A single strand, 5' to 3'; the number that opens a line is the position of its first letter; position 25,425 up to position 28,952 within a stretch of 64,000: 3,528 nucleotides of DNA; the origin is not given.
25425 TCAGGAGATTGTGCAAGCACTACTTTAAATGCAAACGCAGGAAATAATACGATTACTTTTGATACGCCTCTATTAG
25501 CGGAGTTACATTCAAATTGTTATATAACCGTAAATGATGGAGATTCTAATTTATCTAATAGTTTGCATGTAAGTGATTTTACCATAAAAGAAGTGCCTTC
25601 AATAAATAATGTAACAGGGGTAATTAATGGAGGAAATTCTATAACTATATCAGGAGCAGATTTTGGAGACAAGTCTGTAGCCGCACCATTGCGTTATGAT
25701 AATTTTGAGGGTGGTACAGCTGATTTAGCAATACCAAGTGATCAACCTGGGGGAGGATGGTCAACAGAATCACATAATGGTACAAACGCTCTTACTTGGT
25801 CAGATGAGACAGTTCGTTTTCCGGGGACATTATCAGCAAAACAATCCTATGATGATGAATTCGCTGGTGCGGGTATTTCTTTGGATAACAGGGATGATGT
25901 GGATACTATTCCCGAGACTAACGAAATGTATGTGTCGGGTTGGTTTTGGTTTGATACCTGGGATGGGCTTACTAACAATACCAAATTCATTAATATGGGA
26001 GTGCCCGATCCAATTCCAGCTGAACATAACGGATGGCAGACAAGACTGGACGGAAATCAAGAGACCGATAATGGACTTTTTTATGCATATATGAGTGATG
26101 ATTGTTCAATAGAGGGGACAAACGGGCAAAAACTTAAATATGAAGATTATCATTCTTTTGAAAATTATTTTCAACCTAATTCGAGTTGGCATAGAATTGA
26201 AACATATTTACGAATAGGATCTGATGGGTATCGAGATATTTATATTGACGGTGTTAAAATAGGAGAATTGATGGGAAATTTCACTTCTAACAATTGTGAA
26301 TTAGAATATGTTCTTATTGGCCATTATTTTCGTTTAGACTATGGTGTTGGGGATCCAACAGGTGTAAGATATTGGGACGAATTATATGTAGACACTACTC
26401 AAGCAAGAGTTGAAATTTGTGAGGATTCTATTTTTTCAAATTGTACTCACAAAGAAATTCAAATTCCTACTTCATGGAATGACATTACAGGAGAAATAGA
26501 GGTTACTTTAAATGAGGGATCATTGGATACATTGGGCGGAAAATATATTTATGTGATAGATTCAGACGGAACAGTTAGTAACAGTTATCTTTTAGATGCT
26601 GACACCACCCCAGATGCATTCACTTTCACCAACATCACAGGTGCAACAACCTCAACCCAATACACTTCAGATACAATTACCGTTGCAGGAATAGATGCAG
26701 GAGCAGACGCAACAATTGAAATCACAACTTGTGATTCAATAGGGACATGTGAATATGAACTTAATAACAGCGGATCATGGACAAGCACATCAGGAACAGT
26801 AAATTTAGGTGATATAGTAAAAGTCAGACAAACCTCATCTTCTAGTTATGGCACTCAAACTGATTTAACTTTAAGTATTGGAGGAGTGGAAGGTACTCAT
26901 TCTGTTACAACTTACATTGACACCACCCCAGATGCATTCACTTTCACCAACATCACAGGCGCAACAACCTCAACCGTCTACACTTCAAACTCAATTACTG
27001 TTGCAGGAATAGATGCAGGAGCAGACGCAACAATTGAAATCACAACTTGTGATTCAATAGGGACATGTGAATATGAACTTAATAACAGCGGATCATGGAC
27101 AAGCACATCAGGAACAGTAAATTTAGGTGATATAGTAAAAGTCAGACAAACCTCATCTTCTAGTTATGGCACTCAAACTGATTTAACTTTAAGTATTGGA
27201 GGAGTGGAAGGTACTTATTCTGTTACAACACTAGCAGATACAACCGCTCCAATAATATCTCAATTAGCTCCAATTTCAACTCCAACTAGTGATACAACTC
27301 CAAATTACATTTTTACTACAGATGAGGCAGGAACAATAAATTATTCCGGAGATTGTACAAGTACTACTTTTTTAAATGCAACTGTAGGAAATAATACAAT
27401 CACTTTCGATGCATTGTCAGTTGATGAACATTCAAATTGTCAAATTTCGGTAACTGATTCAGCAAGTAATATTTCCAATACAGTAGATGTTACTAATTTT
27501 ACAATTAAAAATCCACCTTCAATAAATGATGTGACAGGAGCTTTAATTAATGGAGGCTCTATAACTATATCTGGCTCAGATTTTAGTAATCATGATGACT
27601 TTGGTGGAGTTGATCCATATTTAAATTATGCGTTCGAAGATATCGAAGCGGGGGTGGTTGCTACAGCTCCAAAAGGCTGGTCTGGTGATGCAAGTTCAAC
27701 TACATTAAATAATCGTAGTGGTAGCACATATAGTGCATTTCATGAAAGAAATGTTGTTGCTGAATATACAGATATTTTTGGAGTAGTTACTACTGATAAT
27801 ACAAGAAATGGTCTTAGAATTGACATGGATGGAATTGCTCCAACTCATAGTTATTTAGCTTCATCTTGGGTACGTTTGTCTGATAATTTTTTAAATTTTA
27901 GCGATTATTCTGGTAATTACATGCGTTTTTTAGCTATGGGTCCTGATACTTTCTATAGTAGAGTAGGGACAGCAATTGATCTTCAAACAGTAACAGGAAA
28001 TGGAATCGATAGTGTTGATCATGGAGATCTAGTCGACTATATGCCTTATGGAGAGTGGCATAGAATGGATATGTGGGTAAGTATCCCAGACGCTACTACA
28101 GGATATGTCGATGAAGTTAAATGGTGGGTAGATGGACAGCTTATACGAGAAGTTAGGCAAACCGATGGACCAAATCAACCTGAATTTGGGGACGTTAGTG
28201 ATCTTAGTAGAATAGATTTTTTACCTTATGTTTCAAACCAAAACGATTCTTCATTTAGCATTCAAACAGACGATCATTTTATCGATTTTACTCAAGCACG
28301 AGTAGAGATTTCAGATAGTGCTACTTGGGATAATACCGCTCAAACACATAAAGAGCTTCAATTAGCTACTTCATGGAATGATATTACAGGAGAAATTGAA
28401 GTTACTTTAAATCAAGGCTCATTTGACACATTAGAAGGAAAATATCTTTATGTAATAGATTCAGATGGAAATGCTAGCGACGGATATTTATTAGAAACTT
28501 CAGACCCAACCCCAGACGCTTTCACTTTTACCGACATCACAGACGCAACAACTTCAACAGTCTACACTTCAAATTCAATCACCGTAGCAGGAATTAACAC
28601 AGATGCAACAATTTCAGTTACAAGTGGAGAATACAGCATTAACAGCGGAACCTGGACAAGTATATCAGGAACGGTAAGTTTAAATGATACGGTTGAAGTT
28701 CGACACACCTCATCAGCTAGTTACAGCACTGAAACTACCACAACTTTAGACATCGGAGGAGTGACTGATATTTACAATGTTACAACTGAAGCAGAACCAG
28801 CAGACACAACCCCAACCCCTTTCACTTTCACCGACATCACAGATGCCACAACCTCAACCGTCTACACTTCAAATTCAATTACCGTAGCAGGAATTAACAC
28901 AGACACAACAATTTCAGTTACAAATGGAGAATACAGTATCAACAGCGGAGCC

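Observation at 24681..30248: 1855-aa surface protein with greater than 97% identical internal tandem repeats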

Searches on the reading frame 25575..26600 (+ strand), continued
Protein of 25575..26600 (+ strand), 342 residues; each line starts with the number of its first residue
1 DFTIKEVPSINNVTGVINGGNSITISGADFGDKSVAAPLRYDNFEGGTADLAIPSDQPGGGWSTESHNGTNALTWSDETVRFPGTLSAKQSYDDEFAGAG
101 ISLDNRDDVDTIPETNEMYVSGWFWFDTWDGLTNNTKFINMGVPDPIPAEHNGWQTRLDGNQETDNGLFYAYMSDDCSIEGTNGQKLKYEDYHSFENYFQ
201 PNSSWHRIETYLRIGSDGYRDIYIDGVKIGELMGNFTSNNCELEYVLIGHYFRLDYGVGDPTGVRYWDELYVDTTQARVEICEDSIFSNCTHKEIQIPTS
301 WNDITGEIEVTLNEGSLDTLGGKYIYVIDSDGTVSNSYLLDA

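Call 85: search_protein_families(library=phrogs, alignment_id=A5, max_evalue=0.00001)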
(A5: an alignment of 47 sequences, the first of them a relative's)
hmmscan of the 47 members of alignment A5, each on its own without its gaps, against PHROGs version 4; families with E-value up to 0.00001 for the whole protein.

A. member 1, L075:32-1873:+ (614 aa): 1 family
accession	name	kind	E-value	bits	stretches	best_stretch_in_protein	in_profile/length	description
phrog_15750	-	unknown function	1.4e-06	29.5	1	477-598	27-151/168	-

B. families by the number of members that match (of 47 scanned): 33 families (the first 25 are shown)
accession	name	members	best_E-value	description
phrog_452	-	2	1.2e-20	endonuclease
phrog_8809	-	2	7.5e-20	-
phrog_20876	-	2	5.1e-11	nuclease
phrog_332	-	1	5e-46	head-tail adaptor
phrog_38407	-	1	1.8e-43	-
phrog_24361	-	1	5.1e-26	terminase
phrog_38707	-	1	5.9e-19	-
phrog_3758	-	1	4.2e-17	virion structural protein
phrog_35419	-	1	3.2e-15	tail fiber protein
phrog_159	-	1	4.6e-15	RuvC-like Holliday junction resolvase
phrog_2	-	1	5.1e-15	terminase large subunit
phrog_24919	-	1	6.1e-15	tail fiber protein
phrog_5207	-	1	5.8e-14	-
phrog_5073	-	1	1.5e-13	tail fiber protein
phrog_3030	-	1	1.9e-13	-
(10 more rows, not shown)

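Call 86: search_protein_families(library=pfam, proteins=[L013:2060-3127:+, L013:3228-4415:+, L013:4415-5713:+, L013:8303-9601:+, L013:9605-10780:+, L023:2253-3239:+, L023:3242-4417:+, L023:4496-5683:+, L023:7123-8508:+, L023:8516-10375:+], max_evalue=0.00001)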
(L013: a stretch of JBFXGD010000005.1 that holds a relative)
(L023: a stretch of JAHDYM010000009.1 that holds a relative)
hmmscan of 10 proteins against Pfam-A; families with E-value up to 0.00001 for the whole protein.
L013:2060-3127:+ (356 aa): 7 families
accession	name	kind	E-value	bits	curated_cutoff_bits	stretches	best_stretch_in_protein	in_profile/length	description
PF01370.27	Epimerase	-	4.4e-35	121.7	20.9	1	7-221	1-239/240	NAD dependent epimerase/dehydratase family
PF01073.25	3Beta_HSD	-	3.4e-21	76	22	1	8-210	1-230/280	3-beta hydroxysteroid dehydrogenase/isomerase family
PF07993.18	NAD_binding_4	-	2.5e-18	66.6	20.1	1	59-204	78-257/258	Male sterility protein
PF13460.12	NAD_binding_10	-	4e-18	66.4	27.2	1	11-160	1-145/184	NAD(P)H-binding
PF16363.11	GDP_Man_Dehyd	-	5.9e-18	65.8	27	1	8-230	1-264/332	GDP-mannose 4,6 dehydratase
PF05368.20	NmrA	-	2.1e-10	41.1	27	1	4-108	2-107/298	NmrA-like family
PF04321.23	RmlD_sub_bind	-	1.4e-07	31.3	27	1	6-177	2-167/287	RmlD substrate binding domain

L013:3228-4415:+ (396 aa): 4 families
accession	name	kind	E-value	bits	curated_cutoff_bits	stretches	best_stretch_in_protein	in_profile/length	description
PF09492.16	Pec_lyase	-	4.6e-10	39.7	22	0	130-179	48-95/292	Pectic acid lyase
PF07470.19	Glyco_hydro_88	-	1.8e-07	30.9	26.6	1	95-216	4-118/352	Glycosyl Hydrolase Family 88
PF13243.12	SQHop_cyclase_C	-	7e-07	29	26.1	1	69-223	141-291/319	Squalene-hopene cyclase C-terminal domain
PF07944.18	Beta-AFase-like_GH127_cat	-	1.6e-06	27.8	24.9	1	69-157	126-211/376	Beta-L-arabinofuranosidase, GH127 catalytic domain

L013:4415-5713:+ (433 aa): 2 families
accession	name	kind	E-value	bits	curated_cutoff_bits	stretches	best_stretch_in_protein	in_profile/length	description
PF13692.12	Glyco_trans_1_4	-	4.4e-08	33.9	27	1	238-378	3-130/142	Glycosyl transferases group 1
PF00534.26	Glycos_transf_1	-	1.3e-06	28.5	26.4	1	245-375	20-143/172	Glycosyl transferases group 1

L013:8303-9601:+ (433 aa): 5 families
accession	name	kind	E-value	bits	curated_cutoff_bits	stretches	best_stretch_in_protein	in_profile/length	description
PF00534.26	Glycos_transf_1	-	3.3e-27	95.5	26.4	1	243-404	13-171/172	Glycosyl transferases group 1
PF13692.12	Glyco_trans_1_4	-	2.5e-21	76.8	27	1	247-391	3-141/142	Glycosyl transferases group 1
PF13439.12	Glyco_transf_4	-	7e-12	46.1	28.5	1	44-220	5-164/170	Glycosyltransferase Family 4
PF13579.12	Glyco_trans_4_4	-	6.6e-11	43.2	29.7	1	44-220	4-157/158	Glycosyl transferase 4-like domain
PF13524.12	Glyco_trans_1_2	-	1.2e-08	35.5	25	1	269-413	8-136/144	Glycosyl transferase-like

L013:9605-10780:+ (392 aa): 3 families
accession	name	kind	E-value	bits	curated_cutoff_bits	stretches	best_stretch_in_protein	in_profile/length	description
PF13692.12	Glyco_trans_1_4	-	4.4e-34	118.2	27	1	214-353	3-142/142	Glycosyl transferases group 1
PF00534.26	Glycos_transf_1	-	1.1e-31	110.1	26.4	1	204-364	7-169/172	Glycosyl transferases group 1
PF13439.12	Glyco_transf_4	-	1.2e-13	51.9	28.5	1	37-191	1-166/170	Glycosyltransferase Family 4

L023:2253-3239:+ (329 aa): 1 family
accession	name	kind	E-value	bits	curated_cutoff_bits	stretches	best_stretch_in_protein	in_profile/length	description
PF01522.26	Polysacc_deac_1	-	9.1e-21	74.5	23.1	2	203-277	45-119/124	Polysaccharide deacetylase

L023:3242-4417:+ (392 aa): 5 families
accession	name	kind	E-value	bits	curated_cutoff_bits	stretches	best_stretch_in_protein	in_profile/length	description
PF13692.12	Glyco_trans_1_4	-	4.9e-29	101.8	27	1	218-358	4-142/142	Glycosyl transferases group 1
PF00534.26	Glycos_transf_1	-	2.1e-28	99.4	26.4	1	218-371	18-171/172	Glycosyl transferases group 1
PF13439.12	Glyco_transf_4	-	3e-17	63.6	28.5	1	34-189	3-169/170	Glycosyltransferase Family 4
PF13579.12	Glyco_trans_4_4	-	4.1e-14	53.7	29.7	1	34-184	2-157/158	Glycosyl transferase 4-like domain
PF13524.12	Glyco_trans_1_2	-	6.4e-06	26.6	25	0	235-375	7-131/144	Glycosyl transferase-like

L023:4496-5683:+ (396 aa): 0 families

L023:7123-8508:+ (462 aa): 1 family
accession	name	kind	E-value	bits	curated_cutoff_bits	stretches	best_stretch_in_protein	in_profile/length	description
PF00501.34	AMP-binding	-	3.9e-09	36.2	29.9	1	113-306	170-375/384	AMP-binding enzyme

L023:8516-10375:+ (620 aa): 3 families
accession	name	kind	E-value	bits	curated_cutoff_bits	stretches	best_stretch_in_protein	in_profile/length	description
PF00733.27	Asn_synthase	-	1.1e-76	259.2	21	1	247-610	6-353/354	Asparagine synthase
PF13537.11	GATase_7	-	6.1e-41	139.7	25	1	48-166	1-122/123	Glutamine amidotransferase domain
PF13522.11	GATase_6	-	6.5e-37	126.9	27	1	33-161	1-130/130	Glutamine amidotransferase domain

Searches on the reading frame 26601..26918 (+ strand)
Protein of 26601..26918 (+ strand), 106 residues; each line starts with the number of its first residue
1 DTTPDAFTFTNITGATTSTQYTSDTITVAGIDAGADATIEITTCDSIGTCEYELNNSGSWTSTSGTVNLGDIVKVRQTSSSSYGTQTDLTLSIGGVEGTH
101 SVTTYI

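Call 17: search_protein_families(library=pfam, proteins=[window:26601-26918:+], max_evalue=10)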
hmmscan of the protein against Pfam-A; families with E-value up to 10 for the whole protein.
window:26601-26918:+ (106 aa): 1 family
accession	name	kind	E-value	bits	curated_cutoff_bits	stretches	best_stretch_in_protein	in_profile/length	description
PF16395.11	DUF5004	-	0.047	14.1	21.6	1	34-93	65-124/153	Domain of unknown function (DUF5004)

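Call 34: predict_structure(alignment_id=A3)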
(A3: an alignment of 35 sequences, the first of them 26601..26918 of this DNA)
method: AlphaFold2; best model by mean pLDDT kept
length: 106 residues; sequences in the alignment: 35
mean_pLDDT: 95.8   pTM: 0.85
mean pLDDT of the five models: 95.8, 95.7, 95.2, 94.9, 94.8
residues with pLDDT >= 90: 100; 70-90: 6; 50-70: 0; < 50: 0
segments of 3 or more residues with pLDDT < 50: none
pLDDT, mean of each block of 10 residues (from residue 1): 95 97 97 93 90 96 96 97 97 97 97
secondary structure, 60 per line:
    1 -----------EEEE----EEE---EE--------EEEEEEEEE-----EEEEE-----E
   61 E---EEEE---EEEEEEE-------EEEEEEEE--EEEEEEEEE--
elements in order: E12-15 E20-22 E36-44 E50-54 E65-68 E72-78 E86-93 E96-104

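Call 38: fold_search(model_id=the predicted structure, library=pdb)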
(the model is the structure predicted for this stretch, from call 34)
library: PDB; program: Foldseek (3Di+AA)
matches with E <= 10: 1645; with E <= 0.001: 0
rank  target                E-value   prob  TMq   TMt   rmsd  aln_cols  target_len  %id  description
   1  2e6j_MODEL_1_A        1.4e-03  1.00  0.53  0.50   4.1       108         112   18  Solution structure of the C-terminal PapD-like domain from human HYDIN protein (released 2007-07-03)
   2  3vta_B                1.9e-03  1.00  0.38  0.10   5.7       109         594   16  Crystal Structure of cucumisin, a subtilisin-like endoprotease from Cucumis melo L (released 2012-08-08)
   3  9ijj_L                5.5e-03  1.00  0.47  0.26   5.1       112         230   16  In situ structure of the central apparatus in mouse sperm axoneme. (released 2025-06-04)
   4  3vta_A                5.7e-03  0.99  0.37  0.10   5.4       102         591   16  Crystal Structure of cucumisin, a subtilisin-like endoprotease from Cucumis melo L (released 2012-08-08)
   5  7sqc_M1               6.7e-03  1.00  0.48  0.12   4.8       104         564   10  Ciliary C1 central pair apparatus isolated from Chlamydomonas reinhardtii (released 2022-04-13)
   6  7eox_A                7.8e-03  0.99  0.44  0.11   4.9        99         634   13  Protease structure from Euphorbia resinifera (released 2022-01-12)
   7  4yn3_A                7.8e-03  0.99  0.39  0.11   5.3       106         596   16  Crystal structure of Cucumisin complex with pro-peptide (released 2016-03-09)
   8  7sqc_F0               8.7e-03  0.99  0.47  0.21   5.1       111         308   13  Ciliary C1 central pair apparatus isolated from Chlamydomonas reinhardtii (released 2022-04-13)
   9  1m1s                  9.2e-03  1.00  0.50  0.48   4.8       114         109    9  Structure of WR4, a C.elegans MSP family member (released 2003-07-29)
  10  4uid_B                9.6e-03  1.00  0.47  0.33   5.0       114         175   14  Crystal structure of the S-layer protein SbsC domains 4 and 5 (released 2016-04-13)
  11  1row_A                1.0e-02  1.00  0.50  0.50   4.7       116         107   10  Structure of SSP-19, an MSP-domain protein like family member in Caenorhabditis elegans (released 2003-12-23)
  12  8jmw_A                1.2e-02  0.97  0.41  0.12   7.9       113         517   11  Fibril form of serine peptidase Vpr (released 2023-12-06)
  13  9rt4_C1               2.1e-02  0.90  0.35  0.18   8.2       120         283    9  NetF - ANTXR2 local refinement focused (released 2026-02-18)
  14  7jqe                  2.2e-02  1.00  0.53  0.19   3.7        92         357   20  Structure of an extracellular fragment of EsaA from Streptococcus gallolyticus (released 2020-11-11)
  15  7wrk                  2.3e-02  0.92  0.38  0.29   7.0       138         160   14  Structure of hypothetical protein TTHA1873 from Thermus thermophilus (released 2022-03-09)
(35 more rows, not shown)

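Call 68: search_protein_families(library=ncbifam, proteins=[window:26601-26918:+], max_evalue=0.1)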
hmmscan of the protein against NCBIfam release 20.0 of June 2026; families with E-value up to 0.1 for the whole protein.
window:26601-26918:+ (106 aa): 1 family
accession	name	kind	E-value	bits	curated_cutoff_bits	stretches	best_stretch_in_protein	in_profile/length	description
TIGR02010.1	IscR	equivalog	0.029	14.2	207.55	0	21-52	69-100/135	Fe-S cluster assembly transcriptional regulator IscR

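Call 79: search_protein_families(library=phrogs, proteins=[window:26601-26918:+], max_evalue=0.01)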
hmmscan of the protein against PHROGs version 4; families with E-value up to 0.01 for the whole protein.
window:26601-26918:+ (106 aa): 1 family
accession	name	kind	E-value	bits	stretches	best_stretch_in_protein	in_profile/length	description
phrog_4924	-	tail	8.1e-06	25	1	1-94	303-404/1022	short tail fiber protein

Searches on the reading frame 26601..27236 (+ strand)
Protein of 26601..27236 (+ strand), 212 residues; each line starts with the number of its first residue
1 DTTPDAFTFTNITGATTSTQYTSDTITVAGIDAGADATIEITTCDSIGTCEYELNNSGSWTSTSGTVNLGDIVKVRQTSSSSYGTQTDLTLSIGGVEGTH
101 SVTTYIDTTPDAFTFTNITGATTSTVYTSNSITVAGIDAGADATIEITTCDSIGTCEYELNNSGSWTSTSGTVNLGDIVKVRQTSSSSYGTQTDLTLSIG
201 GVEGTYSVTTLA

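Call 22: find_homologous_proteins(query=window:26601-27236:+, max_evalue=0.01)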
Query window:26601-27236:+ (212 aa): 159 proteins with E <= 0.01 among 6248 candidates; the best 120 are listed.
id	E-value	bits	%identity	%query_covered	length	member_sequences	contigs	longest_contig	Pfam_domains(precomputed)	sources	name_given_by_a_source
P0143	2.2e-66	242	48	100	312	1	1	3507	PF04076.20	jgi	-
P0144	4.5e-57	211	43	100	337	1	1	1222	-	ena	-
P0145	4.6e-50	189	51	99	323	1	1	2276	-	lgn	-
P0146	2.2e-49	186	47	100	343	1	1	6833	-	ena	-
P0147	7.6e-47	178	39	99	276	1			-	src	-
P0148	1.4e-45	174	38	100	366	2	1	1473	-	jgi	jgi:MYXO-CTERM domain-containing protein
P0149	9.7e-45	171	49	99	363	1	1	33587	-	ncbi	-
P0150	1.2e-43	168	48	92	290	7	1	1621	-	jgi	jgi:uncharacterized protein (DUF1330 family)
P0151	4.0e-43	166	48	100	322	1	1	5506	PF00028.24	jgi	jgi:hypothetical protein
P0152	1.4e-37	148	44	100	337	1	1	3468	PF05345.19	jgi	jgi:hypothetical protein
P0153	3.3e-37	147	51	68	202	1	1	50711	-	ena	-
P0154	5.2e-37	146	48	97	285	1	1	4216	-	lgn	-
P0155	6.6e-37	146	46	99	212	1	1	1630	-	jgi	-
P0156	7.7e-37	145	48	99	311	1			-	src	-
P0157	1.2e-36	145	41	95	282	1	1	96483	-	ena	-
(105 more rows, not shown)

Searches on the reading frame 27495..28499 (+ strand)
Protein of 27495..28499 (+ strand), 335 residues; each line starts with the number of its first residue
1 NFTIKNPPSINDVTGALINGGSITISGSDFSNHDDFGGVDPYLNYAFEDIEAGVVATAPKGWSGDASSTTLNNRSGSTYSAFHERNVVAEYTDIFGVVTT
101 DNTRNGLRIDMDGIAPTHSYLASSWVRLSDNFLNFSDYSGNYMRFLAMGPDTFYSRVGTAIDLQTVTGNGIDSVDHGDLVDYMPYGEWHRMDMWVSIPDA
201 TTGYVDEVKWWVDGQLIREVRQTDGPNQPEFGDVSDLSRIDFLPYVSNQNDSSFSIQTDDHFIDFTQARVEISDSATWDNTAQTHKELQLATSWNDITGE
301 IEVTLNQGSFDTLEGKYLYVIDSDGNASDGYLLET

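Call 17: search_protein_families(library=pfam, proteins=[window:27501-28499:+], max_evalue=10)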
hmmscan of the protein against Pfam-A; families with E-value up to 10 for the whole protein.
window:27501-28499:+ (333 aa): 1 family
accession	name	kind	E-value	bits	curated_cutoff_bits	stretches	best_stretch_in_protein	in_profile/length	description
PF01833.30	TIG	-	1.6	9.2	20.9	1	6-32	1-30/84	IPT/TIG domain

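Call 50: find_related_loci(query=window:27681-28499:+, collection=metagenome_contigs, flank=10000)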
Query window:27681-28499:+ (273 aa) in metagenome_contigs; peptide patterns used: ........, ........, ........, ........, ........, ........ (x = any residue, [..] = any of these).
64 stretches matched a pattern; 3 encode a relative of the query (tblastn E <= 1e-3); 3 distinct loci.
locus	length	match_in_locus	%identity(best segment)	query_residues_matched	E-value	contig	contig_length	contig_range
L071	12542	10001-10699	41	42-271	2e-43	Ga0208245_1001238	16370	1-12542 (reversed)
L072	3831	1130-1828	41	42-271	1e-43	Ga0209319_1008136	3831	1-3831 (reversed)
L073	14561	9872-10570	41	42-271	2e-43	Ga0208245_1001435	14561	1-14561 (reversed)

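Call 68: search_protein_families(library=ncbifam, proteins=[window:27495-28499:+], max_evalue=0.1)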
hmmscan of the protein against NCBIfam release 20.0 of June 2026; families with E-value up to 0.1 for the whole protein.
window:27495-28499:+ (335 aa): 0 families

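Call 79: search_protein_families(library=phrogs, proteins=[window:27495-28499:+], max_evalue=0.01)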
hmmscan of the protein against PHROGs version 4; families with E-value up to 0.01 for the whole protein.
window:27495-28499:+ (335 aa): 0 families

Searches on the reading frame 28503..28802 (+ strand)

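Call 17: search_protein_families(library=pfam, proteins=[window:28503-28802:+], max_evalue=10)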
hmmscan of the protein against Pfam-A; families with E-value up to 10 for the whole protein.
window:28503-28802:+ (100 aa): 3 families
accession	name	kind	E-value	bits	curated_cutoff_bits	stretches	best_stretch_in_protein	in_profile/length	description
PF23604.1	Ig_TRAPPC10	-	0.0015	19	27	1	18-64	4-50/117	TRAPPC10-like, immunoglobulin-like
PF21294.4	Polysacc_lyase_14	-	0.004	17.3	27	1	28-64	122-155/215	Polysaccharide lyase 14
PF14562.12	Endonuc_BglI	-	0.15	11.8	25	1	9-68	117-175/286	Restriction endonuclease BglI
